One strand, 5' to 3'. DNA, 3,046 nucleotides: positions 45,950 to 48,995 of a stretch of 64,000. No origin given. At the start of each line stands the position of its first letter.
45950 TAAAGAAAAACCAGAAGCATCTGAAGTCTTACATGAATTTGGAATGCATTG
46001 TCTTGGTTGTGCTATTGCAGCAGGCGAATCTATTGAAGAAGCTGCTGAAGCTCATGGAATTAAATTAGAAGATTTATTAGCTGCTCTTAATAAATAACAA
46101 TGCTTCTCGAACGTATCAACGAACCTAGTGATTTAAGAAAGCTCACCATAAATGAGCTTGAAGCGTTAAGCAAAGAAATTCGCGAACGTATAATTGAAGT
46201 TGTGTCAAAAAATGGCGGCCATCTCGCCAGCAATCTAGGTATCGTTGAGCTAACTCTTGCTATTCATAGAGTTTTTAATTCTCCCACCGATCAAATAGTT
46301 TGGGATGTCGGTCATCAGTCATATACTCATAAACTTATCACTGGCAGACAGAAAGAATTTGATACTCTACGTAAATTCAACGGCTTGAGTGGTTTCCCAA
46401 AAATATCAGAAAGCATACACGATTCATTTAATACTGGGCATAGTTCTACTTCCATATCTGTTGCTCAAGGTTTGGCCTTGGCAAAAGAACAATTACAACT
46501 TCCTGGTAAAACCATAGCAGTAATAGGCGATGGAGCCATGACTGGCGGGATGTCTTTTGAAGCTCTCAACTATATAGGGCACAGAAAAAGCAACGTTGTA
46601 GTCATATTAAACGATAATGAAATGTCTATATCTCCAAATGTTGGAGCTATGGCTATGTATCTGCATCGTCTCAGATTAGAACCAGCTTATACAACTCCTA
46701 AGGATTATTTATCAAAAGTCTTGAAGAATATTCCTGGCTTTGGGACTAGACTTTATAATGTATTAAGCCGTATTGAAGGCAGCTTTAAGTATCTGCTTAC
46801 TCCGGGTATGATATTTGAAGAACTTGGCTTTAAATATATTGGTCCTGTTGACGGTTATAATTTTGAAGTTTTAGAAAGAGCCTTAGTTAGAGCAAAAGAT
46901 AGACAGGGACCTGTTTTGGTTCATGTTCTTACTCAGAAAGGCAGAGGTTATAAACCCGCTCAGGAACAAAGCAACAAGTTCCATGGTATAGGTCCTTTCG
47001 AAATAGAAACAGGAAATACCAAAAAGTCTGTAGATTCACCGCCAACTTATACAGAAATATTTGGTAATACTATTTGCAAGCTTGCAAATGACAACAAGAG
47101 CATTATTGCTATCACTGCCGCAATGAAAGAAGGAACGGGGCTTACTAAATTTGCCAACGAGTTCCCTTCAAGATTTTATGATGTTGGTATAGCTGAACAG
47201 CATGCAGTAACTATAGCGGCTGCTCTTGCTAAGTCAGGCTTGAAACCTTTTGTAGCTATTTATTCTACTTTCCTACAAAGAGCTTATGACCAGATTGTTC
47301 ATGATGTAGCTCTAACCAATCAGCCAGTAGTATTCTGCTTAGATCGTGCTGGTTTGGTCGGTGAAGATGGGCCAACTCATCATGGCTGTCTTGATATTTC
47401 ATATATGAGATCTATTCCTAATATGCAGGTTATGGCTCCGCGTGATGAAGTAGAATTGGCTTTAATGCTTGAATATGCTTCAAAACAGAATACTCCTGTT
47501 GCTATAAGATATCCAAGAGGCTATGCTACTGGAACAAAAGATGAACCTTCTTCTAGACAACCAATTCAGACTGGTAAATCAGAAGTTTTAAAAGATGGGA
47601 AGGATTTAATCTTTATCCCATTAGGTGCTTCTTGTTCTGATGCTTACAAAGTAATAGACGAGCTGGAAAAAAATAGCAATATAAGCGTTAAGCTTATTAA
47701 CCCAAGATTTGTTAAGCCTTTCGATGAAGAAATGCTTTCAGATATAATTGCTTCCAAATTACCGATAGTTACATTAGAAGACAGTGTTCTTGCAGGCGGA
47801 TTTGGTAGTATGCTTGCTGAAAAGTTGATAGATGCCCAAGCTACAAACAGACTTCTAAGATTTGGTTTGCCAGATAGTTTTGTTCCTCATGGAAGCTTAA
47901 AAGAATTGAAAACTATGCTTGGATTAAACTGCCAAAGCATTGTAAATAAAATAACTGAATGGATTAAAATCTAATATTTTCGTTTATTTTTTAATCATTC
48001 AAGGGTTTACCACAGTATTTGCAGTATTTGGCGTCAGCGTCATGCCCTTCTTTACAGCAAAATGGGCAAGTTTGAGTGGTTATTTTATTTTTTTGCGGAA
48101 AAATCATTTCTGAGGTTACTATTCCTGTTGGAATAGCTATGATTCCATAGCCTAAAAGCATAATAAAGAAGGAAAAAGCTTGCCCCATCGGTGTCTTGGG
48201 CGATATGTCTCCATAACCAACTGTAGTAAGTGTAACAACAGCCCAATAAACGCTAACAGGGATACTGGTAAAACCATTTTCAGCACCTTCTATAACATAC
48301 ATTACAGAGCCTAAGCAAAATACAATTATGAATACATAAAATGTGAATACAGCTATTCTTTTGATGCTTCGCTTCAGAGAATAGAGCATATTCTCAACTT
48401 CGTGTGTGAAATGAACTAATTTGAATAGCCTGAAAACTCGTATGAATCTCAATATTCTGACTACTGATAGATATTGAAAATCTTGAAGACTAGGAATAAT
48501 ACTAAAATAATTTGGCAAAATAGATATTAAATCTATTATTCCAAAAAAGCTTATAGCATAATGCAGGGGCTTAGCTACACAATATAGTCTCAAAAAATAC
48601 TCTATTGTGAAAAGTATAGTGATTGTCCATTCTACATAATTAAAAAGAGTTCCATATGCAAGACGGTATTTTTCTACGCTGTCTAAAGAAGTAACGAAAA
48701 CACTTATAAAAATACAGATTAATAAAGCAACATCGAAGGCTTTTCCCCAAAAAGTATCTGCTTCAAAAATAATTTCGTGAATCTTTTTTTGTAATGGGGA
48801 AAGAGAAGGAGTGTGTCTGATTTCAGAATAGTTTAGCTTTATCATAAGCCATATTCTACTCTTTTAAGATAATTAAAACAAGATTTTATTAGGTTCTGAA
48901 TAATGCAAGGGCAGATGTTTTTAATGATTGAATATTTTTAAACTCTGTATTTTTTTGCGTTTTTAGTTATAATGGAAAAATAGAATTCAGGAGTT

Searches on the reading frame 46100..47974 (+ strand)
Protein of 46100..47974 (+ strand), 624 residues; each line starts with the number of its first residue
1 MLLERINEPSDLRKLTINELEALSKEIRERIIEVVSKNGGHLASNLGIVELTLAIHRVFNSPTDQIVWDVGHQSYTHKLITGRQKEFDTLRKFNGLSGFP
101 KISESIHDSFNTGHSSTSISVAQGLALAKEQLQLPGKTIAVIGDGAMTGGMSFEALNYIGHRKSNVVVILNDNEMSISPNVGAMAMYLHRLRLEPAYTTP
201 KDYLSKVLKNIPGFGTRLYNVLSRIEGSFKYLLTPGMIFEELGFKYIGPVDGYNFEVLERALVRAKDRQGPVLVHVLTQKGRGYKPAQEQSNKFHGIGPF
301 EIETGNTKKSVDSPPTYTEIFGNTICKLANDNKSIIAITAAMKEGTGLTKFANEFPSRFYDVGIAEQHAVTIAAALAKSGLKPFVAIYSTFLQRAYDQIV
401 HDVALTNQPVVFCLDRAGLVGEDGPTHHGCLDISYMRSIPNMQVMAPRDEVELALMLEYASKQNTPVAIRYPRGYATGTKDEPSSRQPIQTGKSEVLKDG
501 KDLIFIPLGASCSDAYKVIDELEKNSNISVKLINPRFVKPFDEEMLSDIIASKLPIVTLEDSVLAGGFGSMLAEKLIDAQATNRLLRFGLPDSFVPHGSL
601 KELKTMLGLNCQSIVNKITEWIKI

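Call 28: search_protein_families(library=pfam, proteins=[window:46100-47974:+], max_evalue=0.001)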
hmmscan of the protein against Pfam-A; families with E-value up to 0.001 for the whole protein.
window:46100-47974:+ (624 aa): 7 families
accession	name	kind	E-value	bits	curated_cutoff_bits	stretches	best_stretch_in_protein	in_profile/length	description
PF13292.11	DXP_synthase_N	-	1.2e-117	392.5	21.2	1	3-278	1-274/274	1-deoxy-D-xylulose-5-phosphate synthase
PF02779.29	Transket_pyr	-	2.2e-48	164.6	27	1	315-474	3-170/174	Transketolase, pyrimidine binding domain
PF02780.25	Transketolase_C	-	1e-23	84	25.9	1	492-614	1-124/124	Transketolase, C-terminal domain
PF00456.26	Transketolase_N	-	8.8e-08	31.9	22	1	32-182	14-192/334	Transketolase, thiamine diphosphate binding domain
PF02775.26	TPP_enzyme_C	-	1.3e-05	25.4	21.9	0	105-175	20-84/151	Thiamine pyrophosphate enzyme, C-terminal TPP binding domain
PF17147.9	PFOR_II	-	2.4e-05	25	27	1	502-574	2-73/102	Pyruvate:ferredoxin oxidoreductase core domain II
PF00676.26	E1_dh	-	0.00012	21.5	22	1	113-179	101-167/300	Dehydrogenase E1 component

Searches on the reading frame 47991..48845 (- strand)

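Call 28: search_protein_families(library=pfam, proteins=[window:47991-48845:-], max_evalue=0.001)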
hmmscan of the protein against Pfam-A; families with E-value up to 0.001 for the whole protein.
window:47991-48845:- (284 aa): 2 families
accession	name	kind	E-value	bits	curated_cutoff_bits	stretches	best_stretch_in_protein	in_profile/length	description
PF00520.37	Ion_trans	-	5.9e-34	117.8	25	1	35-246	2-232/241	Ion transport protein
PF07885.22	Ion_trans_2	-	5.2e-16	58.7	22.5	1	171-245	2-75/79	Ion channel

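Call 86: search_protein_families(library=padloc, proteins=[window:47991-48845:-], max_evalue=0.001)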
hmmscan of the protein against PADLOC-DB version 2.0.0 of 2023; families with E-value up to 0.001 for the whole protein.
window:47991-48845:- (284 aa): 0 families
